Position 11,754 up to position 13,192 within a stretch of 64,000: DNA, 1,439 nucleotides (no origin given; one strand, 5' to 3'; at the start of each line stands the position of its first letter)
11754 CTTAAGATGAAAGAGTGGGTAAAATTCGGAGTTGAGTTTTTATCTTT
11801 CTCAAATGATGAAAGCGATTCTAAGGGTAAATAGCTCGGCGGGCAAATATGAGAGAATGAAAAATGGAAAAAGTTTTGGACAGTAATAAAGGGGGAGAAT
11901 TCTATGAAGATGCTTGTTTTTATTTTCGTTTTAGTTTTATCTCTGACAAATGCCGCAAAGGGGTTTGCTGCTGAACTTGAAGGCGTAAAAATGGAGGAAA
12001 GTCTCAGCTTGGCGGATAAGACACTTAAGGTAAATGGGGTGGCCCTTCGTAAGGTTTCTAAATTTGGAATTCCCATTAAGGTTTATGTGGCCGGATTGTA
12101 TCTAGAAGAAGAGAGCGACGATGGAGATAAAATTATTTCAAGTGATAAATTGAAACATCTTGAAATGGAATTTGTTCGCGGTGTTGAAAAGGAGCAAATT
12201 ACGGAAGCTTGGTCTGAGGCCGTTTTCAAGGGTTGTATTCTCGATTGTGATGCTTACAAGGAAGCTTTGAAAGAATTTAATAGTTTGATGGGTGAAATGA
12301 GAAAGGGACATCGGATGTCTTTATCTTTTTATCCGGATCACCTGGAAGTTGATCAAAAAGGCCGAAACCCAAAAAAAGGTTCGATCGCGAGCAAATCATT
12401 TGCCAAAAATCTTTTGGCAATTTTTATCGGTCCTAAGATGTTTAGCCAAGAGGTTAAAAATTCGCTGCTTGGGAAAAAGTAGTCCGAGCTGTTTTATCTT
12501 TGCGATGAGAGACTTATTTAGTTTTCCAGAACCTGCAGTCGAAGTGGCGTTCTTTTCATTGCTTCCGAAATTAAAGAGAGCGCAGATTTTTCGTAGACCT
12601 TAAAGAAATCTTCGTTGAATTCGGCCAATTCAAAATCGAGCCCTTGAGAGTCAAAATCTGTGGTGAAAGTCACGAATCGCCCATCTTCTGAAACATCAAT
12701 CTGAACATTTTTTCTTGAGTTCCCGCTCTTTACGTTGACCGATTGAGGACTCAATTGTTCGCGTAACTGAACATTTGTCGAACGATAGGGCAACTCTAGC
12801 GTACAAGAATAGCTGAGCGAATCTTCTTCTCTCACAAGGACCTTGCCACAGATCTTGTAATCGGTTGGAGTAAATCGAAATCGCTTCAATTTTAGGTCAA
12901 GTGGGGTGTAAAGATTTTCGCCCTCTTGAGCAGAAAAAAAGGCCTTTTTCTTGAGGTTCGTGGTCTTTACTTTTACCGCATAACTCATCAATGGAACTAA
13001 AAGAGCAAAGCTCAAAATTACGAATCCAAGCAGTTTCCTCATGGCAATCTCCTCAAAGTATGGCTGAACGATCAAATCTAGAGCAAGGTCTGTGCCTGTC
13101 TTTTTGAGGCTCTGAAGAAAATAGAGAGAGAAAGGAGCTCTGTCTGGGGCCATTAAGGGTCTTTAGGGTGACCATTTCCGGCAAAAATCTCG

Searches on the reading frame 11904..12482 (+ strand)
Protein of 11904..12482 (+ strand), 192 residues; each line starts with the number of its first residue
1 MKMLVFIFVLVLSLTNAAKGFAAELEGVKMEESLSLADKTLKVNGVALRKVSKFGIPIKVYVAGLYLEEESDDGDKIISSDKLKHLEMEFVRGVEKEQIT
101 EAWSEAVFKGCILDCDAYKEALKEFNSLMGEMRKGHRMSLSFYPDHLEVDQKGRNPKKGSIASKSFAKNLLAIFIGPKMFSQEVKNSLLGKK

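Call 9: search_protein_families(library=pfam, proteins=[window:11904-12482:+], max_evalue=0.001)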
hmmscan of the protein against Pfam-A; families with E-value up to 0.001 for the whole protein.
window:11904-12482:+ (192 aa): 2 families
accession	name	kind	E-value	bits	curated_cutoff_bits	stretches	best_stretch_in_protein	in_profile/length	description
PF16036.10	Chalcone_3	-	2.4e-30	106.2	27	1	22-190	1-165/165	Chalcone isomerase-like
PF16035.10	Chalcone_2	-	1e-05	25.9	27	0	84-188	98-202/203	Chalcone isomerase like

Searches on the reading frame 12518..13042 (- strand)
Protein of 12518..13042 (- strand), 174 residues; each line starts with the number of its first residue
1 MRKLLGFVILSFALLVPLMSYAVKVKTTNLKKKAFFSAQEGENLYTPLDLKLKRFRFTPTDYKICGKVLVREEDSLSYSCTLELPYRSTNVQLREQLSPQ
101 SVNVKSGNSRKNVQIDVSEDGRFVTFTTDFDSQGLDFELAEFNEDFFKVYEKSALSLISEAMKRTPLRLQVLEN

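Call 5: search_protein_families(library=pfam, proteins=[window:12518-13042:-], max_evalue=0.01)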
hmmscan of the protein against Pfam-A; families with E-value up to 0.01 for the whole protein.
window:12518-13042:- (174 aa): 0 families

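Call 34: find_related_loci(query=window:12518-13042:-, collection=genome_contigs, flank=8000)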
Query window:12518-13042:- (174 aa) in genome_contigs; peptide patterns used: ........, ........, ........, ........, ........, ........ (x = any residue, [..] = any of these).
176 stretches matched a pattern, but none encodes a relative of the query by tblastn (E <= 1e-3).

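Call 58: search_protein_representatives(protein=window:12518-13042:-)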
Query: 174 residues. Proteins with E-value up to 0.001 (for the whole library): 40; up to 1e-10: 36; up to 1e-30: 6. The best 40 are listed.
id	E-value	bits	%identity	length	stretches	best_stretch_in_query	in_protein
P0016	3.4e-57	209.2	62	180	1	10-174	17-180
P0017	1.6e-55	203.7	93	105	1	70-174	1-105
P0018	1.7e-39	151.7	47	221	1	4-174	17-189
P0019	1.2e-35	139.2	44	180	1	6-173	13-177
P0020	1.7e-31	125.7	42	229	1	11-173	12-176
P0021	7.0e-31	123.7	40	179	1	6-173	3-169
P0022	1.2e-30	122.9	44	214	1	13-173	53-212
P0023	1.8e-30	122.4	38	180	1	10-174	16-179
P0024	7.5e-30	120.4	41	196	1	19-173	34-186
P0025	3.2e-29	118.3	41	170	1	10-174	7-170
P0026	3.8e-29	118.1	38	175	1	7-174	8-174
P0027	8.6e-29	116.9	45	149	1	26-174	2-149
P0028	2.1e-27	112.4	41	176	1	8-173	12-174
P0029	3.1e-27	111.9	41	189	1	11-173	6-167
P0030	1.0e-26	110.2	44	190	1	8-173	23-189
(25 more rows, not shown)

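Call 62: find_related_loci(query=A4, collection=genome_contigs, flank=3000)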
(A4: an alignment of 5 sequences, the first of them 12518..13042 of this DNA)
Query A4 (174 aa) in genome_contigs; peptide patterns used: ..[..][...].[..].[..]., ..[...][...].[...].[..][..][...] (x = any residue, [..] = any of these).
249 stretches matched a pattern; 17 encode a relative of the query (tblastn E <= 1e-3); 17 distinct loci.
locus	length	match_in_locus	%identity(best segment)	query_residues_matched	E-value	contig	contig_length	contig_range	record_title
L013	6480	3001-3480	42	14-174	6e-41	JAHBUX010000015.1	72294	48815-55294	MAG: Bdellovibrionales bacterium isolate ACE_BDE2 BDE2_15, whole genome shotgun sequence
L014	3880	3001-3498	41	8-174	2e-39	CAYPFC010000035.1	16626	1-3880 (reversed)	MAG TPA_asm: uncultured Pseudobdellovibrionaceae bacterium isolate binchicken_co179_51 genome assembly, contig: NODE_698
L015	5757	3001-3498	39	8-174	1e-38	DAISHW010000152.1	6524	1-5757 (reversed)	MAG TPA_asm: Bdellovibrionales bacterium isolate CTOTU2297 NODE_5533_length_6524_cov_3.168960, whole genome shotgun sequ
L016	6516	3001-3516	38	1-174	5e-36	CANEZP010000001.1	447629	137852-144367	MAG: Bdellovibrionaceae bacterium isolate Jr-03apr18-63 genome assembly, contig: Jr-03apr18-C4, whole genome shotgun seq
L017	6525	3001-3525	37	3-174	3e-36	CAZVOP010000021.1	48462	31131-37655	MAG TPA_asm: uncultured Pseudobdellovibrionaceae bacterium isolate SRP193066_co1_19 genome assembly, contig: NODE_829_le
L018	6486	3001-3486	38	8-173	3e-34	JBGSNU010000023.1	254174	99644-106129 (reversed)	MAG: Bdellovibrionales bacterium isolate JTS-AC263 k141_3965711, whole genome shotgun sequence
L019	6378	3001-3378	42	49-174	5e-34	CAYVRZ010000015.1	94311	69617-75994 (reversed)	MAG TPA_asm: uncultured Pseudobdellovibrionaceae bacterium isolate SRP302895_co1_334 genome assembly, contig: NODE_445_l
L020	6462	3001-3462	37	20-174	4e-33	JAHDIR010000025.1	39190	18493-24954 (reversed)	MAG: Bdellovibrionales bacterium isolate MAG-98 RZ_2785, whole genome shotgun sequence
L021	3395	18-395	40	49-174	2e-32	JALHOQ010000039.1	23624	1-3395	MAG: Bdellovibrionales bacterium isolate bin.161 c_000000009094, whole genome shotgun sequence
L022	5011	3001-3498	34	4-173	4e-32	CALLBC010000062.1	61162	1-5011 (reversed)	MAG: uncultured Bdellovibrionales bacterium isolate L4_Bin_Bin_62_1 genome assembly, contig: c_000000595710, whole genom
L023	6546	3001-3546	36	1-174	7e-32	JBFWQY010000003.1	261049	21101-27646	MAG: Bdellovibrionales bacterium isolate CA_2019_TPBF_194 NODE_432_length_261049_cov_11.159534_TPBF, whole genome shotgu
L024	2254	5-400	41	43-174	2e-31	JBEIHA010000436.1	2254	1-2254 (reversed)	MAG: Pseudobdellovibrionaceae bacterium isolate Sample-102-S76-bin-178 Sample_102_S76-bin_178-k141_495022, whole genome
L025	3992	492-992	33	5-173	6e-31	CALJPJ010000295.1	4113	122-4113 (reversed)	MAG: uncultured Bdellovibrionales bacterium isolate L4_Bin_METABAT__131_sub_1 genome assembly, contig: c_000000620090, w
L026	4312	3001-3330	40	65-174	8e-31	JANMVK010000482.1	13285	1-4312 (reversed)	MAG: Pseudobdellovibrionaceae bacterium isolate SOY_1_B_concoct_198 SOY_1_B_k141_3182462, whole genome shotgun sequence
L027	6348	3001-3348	35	55-171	8e-25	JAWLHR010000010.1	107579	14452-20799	MAG: Bdellovibrionales bacterium isolate 30dZY2.bin.76 NODE_350_length_107579_cov_26.607918, whole genome shotgun sequen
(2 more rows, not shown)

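Call 74: predict_structure(alignment_id=A3)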
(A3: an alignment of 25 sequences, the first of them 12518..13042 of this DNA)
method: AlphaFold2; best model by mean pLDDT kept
length: 174 residues; sequences in the alignment: 25
mean_pLDDT: 92.0   pTM: 0.82
mean pLDDT of the five models: 92.0, 91.3, 91.0, 90.6, 89.4
residues with pLDDT >= 90: 133; 70-90: 32; 50-70: 9; < 50: 0
segments of 3 or more residues with pLDDT < 50: none
pLDDT, mean of each block of 10 residues (from residue 1): 71 68 90 92 91 98 97 96 94 98 95 98 98 88 92 98 98 96
secondary structure, 60 per line:
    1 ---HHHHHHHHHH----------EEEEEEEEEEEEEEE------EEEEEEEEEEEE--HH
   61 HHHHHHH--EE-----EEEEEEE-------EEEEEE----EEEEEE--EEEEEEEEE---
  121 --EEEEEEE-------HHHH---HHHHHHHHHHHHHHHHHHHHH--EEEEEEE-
elements in order: H4-13 E24-38 E45-56 H59-67 E77-83 E91-96 E101-106 E109-117 E123-129 H137-140 H144-164 E167-173

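Call 94: search_protein_families(library=padloc, proteins=[window:12518-13042:-], max_evalue=0.01)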
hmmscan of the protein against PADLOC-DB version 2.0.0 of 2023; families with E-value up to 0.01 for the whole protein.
window:12518-13042:- (174 aa): 0 families

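Call 95: search_protein_families(library=ncbifam, proteins=[window:12518-13042:-], max_evalue=0.01)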
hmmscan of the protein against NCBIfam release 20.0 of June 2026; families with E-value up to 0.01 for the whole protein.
window:12518-13042:- (174 aa): 0 families
